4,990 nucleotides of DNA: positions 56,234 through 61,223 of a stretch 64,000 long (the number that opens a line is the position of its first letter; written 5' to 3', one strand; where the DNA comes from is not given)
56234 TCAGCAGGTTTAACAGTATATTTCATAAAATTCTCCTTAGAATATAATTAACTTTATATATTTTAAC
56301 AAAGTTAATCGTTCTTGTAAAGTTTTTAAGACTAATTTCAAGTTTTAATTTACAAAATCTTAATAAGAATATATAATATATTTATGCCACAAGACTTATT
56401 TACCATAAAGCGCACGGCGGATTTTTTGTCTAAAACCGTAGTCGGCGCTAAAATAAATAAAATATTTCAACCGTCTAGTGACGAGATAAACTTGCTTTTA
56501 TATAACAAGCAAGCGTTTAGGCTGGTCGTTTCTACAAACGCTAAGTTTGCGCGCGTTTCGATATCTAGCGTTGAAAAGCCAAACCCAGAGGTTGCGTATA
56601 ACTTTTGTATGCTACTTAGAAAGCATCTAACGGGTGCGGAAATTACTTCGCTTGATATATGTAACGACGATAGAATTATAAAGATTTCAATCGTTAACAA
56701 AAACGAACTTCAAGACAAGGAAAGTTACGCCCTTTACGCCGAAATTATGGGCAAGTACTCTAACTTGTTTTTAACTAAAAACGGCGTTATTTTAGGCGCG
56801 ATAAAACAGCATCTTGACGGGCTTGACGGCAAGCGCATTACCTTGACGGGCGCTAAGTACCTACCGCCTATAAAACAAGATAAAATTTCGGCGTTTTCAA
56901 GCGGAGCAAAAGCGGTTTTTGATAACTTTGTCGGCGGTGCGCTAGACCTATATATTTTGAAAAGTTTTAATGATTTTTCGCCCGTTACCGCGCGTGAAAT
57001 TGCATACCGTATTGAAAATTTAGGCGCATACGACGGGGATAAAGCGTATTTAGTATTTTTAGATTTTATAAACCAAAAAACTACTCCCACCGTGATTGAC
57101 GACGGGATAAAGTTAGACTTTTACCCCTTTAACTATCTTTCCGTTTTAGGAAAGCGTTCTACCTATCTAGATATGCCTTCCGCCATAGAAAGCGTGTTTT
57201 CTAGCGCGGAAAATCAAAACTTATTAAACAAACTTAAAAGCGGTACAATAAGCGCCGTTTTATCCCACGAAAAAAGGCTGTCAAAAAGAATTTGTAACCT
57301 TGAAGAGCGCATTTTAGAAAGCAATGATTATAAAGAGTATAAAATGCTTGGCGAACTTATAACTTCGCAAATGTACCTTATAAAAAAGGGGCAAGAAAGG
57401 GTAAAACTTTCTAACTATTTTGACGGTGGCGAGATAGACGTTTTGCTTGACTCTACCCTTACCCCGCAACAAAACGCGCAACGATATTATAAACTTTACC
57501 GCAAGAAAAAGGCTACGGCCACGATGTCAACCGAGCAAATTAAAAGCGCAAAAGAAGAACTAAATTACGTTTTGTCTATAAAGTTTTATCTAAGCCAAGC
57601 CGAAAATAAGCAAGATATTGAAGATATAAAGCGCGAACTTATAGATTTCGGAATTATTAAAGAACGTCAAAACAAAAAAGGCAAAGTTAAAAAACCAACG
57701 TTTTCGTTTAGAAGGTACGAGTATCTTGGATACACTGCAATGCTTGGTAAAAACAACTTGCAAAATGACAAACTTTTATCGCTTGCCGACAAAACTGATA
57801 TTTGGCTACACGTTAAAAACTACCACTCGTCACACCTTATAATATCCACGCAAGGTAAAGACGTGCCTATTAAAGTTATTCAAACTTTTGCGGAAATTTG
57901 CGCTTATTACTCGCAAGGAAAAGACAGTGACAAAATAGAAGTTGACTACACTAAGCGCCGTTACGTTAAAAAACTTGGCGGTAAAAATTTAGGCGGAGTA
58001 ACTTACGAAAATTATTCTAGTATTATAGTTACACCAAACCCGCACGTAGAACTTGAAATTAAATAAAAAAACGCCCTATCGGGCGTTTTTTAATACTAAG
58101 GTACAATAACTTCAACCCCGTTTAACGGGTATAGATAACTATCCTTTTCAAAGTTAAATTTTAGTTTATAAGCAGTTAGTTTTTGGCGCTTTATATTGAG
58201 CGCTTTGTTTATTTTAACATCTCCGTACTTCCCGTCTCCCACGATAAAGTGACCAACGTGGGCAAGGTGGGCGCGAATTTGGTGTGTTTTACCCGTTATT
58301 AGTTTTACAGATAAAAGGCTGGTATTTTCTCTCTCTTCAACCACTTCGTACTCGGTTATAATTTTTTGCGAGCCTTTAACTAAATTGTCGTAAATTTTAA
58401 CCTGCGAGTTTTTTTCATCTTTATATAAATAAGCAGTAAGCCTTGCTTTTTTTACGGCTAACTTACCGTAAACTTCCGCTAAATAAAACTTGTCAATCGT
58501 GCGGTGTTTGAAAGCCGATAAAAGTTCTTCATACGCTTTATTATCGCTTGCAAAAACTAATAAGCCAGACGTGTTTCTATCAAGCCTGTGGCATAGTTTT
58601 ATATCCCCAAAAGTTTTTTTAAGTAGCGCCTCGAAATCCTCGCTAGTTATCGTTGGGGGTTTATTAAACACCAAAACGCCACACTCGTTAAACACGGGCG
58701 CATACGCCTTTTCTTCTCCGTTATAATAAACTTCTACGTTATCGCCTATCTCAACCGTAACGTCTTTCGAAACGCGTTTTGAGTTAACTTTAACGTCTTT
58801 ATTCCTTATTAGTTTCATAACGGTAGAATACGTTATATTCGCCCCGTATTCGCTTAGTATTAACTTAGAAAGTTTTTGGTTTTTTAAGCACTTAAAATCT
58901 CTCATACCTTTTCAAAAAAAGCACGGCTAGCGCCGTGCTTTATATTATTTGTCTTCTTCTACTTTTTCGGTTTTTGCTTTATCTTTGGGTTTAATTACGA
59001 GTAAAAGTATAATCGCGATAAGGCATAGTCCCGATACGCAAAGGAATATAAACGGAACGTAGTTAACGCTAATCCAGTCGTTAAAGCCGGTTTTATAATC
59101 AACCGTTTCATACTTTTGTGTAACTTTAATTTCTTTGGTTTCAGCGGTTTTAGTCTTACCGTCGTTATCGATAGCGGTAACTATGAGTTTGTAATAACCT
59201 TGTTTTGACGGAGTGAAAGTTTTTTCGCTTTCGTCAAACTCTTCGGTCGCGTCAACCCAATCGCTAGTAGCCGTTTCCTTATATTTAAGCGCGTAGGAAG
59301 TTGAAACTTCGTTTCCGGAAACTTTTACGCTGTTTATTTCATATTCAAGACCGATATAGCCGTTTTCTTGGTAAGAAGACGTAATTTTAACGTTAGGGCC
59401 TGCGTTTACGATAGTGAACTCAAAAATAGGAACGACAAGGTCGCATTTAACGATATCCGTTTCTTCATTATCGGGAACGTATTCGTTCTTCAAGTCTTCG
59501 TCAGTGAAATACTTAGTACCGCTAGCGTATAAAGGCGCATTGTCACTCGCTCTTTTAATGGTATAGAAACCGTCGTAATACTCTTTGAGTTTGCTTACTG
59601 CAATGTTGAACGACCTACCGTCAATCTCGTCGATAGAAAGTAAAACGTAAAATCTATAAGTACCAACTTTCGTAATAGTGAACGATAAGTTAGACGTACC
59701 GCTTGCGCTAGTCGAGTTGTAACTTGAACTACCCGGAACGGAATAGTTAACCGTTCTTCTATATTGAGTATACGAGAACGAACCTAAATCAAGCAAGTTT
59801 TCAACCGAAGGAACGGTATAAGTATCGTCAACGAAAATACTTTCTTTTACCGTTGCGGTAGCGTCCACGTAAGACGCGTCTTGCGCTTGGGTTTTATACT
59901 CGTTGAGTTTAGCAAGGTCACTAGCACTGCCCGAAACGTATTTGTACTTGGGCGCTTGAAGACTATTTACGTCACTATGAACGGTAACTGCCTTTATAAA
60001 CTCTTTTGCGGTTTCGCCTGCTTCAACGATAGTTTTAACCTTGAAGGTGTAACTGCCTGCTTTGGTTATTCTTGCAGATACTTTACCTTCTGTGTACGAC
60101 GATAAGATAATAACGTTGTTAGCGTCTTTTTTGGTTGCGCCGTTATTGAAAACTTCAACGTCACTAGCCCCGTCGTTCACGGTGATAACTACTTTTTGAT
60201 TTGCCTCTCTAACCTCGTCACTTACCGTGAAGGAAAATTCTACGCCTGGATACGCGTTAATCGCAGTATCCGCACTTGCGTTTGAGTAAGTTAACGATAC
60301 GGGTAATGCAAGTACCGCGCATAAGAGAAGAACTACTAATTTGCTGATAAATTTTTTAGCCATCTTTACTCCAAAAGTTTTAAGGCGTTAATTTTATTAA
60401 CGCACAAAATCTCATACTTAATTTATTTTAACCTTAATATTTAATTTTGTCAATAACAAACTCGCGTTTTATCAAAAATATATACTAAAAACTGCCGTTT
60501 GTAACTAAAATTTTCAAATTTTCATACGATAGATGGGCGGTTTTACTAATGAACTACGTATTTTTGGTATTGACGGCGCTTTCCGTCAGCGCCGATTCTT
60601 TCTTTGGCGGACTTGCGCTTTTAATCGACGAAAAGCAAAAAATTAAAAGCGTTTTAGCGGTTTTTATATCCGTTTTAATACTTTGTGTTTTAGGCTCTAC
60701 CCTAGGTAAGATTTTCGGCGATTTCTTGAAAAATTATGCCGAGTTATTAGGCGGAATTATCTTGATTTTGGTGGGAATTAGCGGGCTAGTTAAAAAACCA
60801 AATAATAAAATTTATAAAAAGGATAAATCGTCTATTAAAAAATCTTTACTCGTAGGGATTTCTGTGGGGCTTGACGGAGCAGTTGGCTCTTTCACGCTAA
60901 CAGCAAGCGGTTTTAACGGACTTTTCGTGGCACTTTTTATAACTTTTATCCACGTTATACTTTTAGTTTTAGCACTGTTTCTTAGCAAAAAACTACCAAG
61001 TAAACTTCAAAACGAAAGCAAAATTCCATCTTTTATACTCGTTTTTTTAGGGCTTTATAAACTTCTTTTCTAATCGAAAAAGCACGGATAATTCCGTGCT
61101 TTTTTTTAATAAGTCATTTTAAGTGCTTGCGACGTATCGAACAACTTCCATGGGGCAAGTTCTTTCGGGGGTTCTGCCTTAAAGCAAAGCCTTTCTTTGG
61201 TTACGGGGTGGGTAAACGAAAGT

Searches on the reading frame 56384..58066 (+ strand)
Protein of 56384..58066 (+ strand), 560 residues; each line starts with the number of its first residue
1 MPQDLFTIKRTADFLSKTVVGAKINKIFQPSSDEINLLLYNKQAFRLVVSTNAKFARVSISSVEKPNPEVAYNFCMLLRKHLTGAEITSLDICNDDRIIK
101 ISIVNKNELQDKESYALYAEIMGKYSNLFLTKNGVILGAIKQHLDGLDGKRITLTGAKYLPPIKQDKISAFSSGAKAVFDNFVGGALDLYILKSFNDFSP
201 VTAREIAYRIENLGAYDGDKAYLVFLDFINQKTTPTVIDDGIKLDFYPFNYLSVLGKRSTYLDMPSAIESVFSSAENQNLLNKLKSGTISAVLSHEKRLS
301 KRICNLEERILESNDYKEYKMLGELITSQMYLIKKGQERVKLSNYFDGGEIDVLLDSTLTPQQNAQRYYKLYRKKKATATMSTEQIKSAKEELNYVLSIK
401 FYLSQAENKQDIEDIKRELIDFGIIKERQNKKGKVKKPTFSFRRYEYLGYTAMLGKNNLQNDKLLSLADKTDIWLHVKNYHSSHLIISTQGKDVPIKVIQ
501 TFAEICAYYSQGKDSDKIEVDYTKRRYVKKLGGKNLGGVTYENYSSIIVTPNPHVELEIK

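Call 74: search_protein_families(library=pfam, proteins=[window:56384-58066:+], max_evalue=0.00001)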
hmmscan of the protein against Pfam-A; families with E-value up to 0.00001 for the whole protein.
window:56384-58066:+ (560 aa): 3 families
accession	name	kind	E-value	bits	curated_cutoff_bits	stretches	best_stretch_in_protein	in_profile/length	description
PF05833.16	NFACT_N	-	9e-99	331.7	31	1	4-437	1-455/456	NFACT N-terminal and middle domains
PF05670.18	NFACT-R_1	-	8.8e-10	39.5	29.8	1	447-533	8-98/112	NFACT protein RNA binding domain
PF18297.6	NFACT-R_2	-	2.2e-06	28.2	26.9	0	453-526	13-83/104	NFACT protein RNA binding domain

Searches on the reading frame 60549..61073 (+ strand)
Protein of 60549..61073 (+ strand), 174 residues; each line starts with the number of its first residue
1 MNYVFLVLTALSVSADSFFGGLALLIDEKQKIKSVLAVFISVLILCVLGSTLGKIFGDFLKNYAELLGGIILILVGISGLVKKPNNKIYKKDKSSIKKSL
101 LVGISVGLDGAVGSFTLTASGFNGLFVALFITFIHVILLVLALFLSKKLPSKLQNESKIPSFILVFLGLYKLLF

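Call 74: search_protein_families(library=pfam, proteins=[window:60549-61073:+], max_evalue=0.00001)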
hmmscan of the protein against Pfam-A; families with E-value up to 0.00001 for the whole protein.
window:60549-61073:+ (174 aa): 1 family
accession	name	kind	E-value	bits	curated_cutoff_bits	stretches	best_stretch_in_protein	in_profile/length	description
PF02659.21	Mntp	-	1.8e-18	67.3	24.4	2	3-78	75-150/152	Putative manganese efflux pump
